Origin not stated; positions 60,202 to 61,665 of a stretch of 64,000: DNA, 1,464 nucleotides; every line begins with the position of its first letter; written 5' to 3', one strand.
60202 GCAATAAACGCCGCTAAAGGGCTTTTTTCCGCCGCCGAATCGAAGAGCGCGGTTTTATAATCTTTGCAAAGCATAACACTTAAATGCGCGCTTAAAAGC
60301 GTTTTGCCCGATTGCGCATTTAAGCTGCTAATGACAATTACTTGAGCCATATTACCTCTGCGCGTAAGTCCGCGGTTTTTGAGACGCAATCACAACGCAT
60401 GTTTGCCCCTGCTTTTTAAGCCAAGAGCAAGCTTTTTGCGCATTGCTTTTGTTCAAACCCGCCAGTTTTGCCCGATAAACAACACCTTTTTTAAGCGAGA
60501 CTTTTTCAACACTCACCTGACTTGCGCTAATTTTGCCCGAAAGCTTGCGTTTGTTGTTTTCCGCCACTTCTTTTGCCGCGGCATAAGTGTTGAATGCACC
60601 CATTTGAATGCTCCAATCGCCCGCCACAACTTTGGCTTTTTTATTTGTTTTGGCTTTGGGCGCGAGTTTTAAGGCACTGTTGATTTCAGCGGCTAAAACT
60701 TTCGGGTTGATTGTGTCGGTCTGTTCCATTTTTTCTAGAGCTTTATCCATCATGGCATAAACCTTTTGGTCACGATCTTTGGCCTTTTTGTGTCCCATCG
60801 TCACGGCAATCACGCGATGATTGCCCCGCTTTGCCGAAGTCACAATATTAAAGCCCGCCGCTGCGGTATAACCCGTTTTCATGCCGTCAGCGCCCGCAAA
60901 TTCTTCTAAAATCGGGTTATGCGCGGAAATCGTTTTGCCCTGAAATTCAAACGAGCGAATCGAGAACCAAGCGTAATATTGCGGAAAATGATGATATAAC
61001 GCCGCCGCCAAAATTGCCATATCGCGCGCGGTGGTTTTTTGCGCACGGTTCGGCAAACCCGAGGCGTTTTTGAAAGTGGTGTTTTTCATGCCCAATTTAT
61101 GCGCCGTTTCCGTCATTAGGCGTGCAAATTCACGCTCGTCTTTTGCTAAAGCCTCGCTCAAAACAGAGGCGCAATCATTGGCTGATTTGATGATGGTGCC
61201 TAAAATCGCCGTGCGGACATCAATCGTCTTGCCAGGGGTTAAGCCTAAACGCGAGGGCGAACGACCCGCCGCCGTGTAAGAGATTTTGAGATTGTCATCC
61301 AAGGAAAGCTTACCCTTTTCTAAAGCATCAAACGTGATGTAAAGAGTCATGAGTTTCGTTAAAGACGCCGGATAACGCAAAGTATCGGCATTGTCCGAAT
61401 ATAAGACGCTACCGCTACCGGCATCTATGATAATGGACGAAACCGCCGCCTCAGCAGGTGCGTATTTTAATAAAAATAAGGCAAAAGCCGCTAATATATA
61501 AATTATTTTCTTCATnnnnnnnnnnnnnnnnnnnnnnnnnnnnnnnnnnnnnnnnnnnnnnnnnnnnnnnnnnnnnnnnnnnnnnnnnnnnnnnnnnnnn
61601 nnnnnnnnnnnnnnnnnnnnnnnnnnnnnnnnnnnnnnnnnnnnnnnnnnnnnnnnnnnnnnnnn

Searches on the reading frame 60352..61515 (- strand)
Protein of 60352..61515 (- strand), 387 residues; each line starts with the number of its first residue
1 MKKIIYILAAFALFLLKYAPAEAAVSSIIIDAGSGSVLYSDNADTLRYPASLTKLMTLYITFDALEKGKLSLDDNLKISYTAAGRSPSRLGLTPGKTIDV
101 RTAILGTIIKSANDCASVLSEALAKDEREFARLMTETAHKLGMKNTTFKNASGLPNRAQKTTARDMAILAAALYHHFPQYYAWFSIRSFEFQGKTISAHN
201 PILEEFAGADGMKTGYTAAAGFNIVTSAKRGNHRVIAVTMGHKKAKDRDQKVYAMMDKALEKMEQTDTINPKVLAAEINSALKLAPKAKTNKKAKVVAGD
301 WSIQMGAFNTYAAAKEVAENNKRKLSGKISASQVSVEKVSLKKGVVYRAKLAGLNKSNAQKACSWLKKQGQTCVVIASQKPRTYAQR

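Call 34: find_homologous_proteins(query=window:60352-61515:-, max_evalue=1e-40)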
Query window:60352-61515:- (387 aa): 6802 proteins with E <= 1e-40 among 8000 candidates; the best 120 are listed.
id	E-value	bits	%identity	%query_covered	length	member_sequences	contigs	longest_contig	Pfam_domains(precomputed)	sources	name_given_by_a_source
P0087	4.1e-238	807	96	100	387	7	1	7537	PF13354.13,PF05036.19,PF00768.26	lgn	-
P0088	4.9e-194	662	80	97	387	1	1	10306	PF13354.13,PF00768.26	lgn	-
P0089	2.2e-185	634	75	100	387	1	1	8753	PF13354.13,PF00768.26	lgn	-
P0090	2.8e-184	630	77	97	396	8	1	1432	PF13354.13,PF05036.19,PF00768.26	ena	-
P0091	1.0e-148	513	63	100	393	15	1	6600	PF13354.13,PF05036.19,PF00768.26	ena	-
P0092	2.1e-148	512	63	99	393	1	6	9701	PF13354.13,PF05036.19,PF00768.26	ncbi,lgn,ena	-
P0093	1.4e-146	506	63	100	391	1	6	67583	PF13354.13,PF05036.19,PF00768.26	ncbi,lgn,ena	-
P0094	1.4e-146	506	63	100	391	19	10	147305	PF13354.13,PF05036.19,PF00768.26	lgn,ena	-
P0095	1.8e-146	506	62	100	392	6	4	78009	PF13354.13,PF05036.19,PF00768.26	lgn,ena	-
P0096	2.0e-146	506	63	100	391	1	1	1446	PF13354.13,PF05036.19,PF00768.26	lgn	-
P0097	3.1e-146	505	63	100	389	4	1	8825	PF13354.13,PF05036.19,PF00768.26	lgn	-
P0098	1.5e-145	503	62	99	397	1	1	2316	PF13354.13,PF05036.19,PF00768.26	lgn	-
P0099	1.5e-145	503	62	98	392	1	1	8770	PF13354.13,PF05036.19,PF00768.26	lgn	-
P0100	4.1e-145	502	61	100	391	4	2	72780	PF13354.13,PF05036.19,PF00768.26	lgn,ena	-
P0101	5.5e-145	501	62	100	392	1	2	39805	PF13354.13,PF05036.19,PF00768.26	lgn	-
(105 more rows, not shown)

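Call 35: find_encoding_contigs(protein=P0087, flank=10000, max_places=2)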
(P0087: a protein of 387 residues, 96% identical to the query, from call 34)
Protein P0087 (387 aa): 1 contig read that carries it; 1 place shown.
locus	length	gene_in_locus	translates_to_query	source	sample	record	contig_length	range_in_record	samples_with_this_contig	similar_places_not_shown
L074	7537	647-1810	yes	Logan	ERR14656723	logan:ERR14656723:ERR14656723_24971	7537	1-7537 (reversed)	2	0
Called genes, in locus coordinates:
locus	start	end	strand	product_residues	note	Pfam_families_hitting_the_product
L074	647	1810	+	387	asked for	PF13354:Beta-lactamase2, PF00768:Peptidase_S11, PF05036:SPOR (weak)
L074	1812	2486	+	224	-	PF09140:MipZ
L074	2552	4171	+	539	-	PF02878:PGM_PMM_I, PF02879:PGM_PMM_II, PF02880:PGM_PMM_III, PF24947:PGM1_C_vert_fung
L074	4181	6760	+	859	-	PF13426:PAS_9 (faint), PF00989:PAS (weak), PF13188:PAS_8 (faint), PF24820:Diguanyl_cycl_sensor (faint), PF13596:PAS_10 (weak), PF00512:HisKA, PF02518:HATPase_c, PF00072:Response_reg, +1 more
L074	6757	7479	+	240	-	PF00308:Bac_DnaA, PF01637:ATPase_2 (weak), PF22688:Hda_lid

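Call 36: find_encoding_contigs(protein=P0088, flank=10000, max_places=2)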
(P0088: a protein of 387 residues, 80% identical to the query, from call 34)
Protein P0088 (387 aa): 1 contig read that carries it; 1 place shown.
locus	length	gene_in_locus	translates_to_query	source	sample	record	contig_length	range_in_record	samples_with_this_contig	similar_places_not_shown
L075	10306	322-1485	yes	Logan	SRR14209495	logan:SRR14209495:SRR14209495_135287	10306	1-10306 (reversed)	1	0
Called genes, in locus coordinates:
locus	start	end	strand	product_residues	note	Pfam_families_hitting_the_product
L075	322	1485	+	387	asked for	PF00768:Peptidase_S11, PF13354:Beta-lactamase2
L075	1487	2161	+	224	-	PF09140:MipZ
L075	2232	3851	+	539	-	PF02878:PGM_PMM_I, PF02879:PGM_PMM_II, PF02880:PGM_PMM_III, PF24947:PGM1_C_vert_fung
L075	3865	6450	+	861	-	PF13426:PAS_9 (faint), PF13596:PAS_10 (faint), PF00989:PAS (faint), PF08448:PAS_4 (faint), PF13188:PAS_8 (faint), PF00512:HisKA, PF02518:HATPase_c, PF00072:Response_reg, +1 more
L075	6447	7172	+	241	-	PF00308:Bac_DnaA, PF01637:ATPase_2 (faint), PF22688:Hda_lid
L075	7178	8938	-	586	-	PF01336:tRNA_anti-codon, PF00152:tRNA-synt_2, PF02938:GAD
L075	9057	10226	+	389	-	PF01612:DNA_pol_A_exo1, PF00570:HRDC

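Call 37: find_encoding_contigs(protein=P0089, flank=10000, max_places=2)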
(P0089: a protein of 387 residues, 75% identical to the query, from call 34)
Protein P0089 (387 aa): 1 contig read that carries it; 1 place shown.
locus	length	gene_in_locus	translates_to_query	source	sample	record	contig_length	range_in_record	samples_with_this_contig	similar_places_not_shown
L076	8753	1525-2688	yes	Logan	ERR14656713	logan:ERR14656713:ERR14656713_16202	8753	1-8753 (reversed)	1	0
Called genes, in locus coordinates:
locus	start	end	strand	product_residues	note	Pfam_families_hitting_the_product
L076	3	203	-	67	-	?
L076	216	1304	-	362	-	PF01370:Epimerase, PF04321:RmlD_sub_bind (weak), PF16363:GDP_Man_Dehyd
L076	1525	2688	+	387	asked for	PF13354:Beta-lactamase2, PF00768:Peptidase_S11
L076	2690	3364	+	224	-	PF09140:MipZ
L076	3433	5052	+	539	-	PF02878:PGM_PMM_I, PF02879:PGM_PMM_II, PF02880:PGM_PMM_III, PF24947:PGM1_C_vert_fung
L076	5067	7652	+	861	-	PF13426:PAS_9 (faint), PF13596:PAS_10 (faint), PF00989:PAS (weak), PF13188:PAS_8 (faint), PF24820:Diguanyl_cycl_sensor (faint), PF00512:HisKA, PF02518:HATPase_c, PF00072:Response_reg, +1 more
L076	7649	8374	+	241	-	PF00308:Bac_DnaA (weak), PF22688:Hda_lid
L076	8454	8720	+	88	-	-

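Call 38: find_encoding_contigs(protein=P0094, flank=10000, max_places=2)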
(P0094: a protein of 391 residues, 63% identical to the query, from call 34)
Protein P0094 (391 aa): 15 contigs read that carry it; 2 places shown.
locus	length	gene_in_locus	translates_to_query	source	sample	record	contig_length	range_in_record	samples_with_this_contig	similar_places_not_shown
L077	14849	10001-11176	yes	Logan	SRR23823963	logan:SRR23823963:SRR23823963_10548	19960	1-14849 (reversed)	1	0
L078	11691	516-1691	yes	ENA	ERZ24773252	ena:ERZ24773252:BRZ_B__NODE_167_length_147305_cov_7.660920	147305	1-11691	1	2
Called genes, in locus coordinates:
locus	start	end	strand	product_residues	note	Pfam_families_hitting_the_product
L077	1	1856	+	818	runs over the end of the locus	PF00133:tRNA-synt_1, PF01406:tRNA-synt_1e (faint), PF09334:tRNA-synt_1g, PF13603:tRNA-synt_1_2, PF00133:tRNA-synt_1, PF09334:tRNA-synt_1g (weak), PF08264:Anticodon_1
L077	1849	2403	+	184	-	PF04390:LptE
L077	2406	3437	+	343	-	PF21694:DNA_pol3_delta_C (weak)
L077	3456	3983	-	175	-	-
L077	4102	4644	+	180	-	-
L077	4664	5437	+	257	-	PF02129:Peptidase_S15 (faint), PF12146:Hydrolase_4, PF00561:Abhydrolase_1, PF12697:Abhydrolase_6 (weak), PF20408:Abhydrolase_11 (faint), PF00326:Peptidase_S9, PF10142:PhoPQ_related (weak), PF12146:Hydrolase_4 (weak), +1 more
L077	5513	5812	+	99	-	-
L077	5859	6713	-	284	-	PF00520:Ion_trans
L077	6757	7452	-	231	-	PF01478:Peptidase_A24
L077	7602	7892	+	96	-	PF01386:Ribosomal_L25p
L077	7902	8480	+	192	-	PF01195:Pept_tRNA_hydro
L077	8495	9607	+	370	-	PF01926:MMR_HSR1, PF02421:FeoB_N (weak), PF06071:YchF-GTPase_C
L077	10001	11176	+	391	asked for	PF13354:Beta-lactamase2, PF00768:Peptidase_S11, PF05036:SPOR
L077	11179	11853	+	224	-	PF09140:MipZ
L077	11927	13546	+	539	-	PF02878:PGM_PMM_I, PF02879:PGM_PMM_II, PF02880:PGM_PMM_III, PF24947:PGM1_C_vert_fung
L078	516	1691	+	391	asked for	PF13354:Beta-lactamase2, PF00768:Peptidase_S11, PF05036:SPOR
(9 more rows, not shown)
